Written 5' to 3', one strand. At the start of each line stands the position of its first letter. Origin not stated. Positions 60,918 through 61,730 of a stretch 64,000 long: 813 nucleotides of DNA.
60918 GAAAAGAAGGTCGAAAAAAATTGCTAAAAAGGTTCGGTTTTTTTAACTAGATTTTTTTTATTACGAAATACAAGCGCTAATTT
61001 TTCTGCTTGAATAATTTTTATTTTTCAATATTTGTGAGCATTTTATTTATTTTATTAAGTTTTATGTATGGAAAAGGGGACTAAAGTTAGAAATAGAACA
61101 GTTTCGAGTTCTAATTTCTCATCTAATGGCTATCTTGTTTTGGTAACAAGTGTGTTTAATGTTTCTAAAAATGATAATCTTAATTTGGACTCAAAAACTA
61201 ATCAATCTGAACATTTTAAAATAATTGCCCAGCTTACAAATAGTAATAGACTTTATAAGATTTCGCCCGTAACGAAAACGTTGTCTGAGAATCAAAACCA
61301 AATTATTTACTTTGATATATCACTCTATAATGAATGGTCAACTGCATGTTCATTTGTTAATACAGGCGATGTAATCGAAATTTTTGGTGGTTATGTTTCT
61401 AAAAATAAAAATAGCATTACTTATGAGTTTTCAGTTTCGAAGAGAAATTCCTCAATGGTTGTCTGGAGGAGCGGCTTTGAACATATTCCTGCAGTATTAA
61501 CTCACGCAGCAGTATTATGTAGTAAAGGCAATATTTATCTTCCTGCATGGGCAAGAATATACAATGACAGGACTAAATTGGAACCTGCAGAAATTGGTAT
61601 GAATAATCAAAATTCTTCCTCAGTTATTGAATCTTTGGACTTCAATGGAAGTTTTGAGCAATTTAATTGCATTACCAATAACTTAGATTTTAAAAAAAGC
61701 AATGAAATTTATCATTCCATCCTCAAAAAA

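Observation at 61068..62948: POT1-like telomere end-binding OB-fold protein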

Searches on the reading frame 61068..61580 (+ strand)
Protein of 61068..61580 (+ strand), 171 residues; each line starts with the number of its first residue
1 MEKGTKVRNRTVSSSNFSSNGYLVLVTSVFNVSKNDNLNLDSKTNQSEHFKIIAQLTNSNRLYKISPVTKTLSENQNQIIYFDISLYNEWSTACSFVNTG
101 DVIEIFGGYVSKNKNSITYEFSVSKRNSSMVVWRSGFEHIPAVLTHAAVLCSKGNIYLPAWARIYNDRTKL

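Call 31: search_protein_families(library=pfam, proteins=[window:61068-61580:+], max_evalue=10)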
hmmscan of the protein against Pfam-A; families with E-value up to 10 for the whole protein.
window:61068-61580:+ (171 aa): 2 families
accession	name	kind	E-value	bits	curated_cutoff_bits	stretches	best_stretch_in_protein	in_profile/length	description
PF15428.11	Imm26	-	0.041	14.6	23.3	1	25-84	37-97/107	Immunity protein 26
PF24681.1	Kelch_KLHDC2_KLHL20_DRC7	-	0.083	12.6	50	1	95-157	3-66/221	KLHDC2/KLHL20/DRC7 Kelch-repeats domain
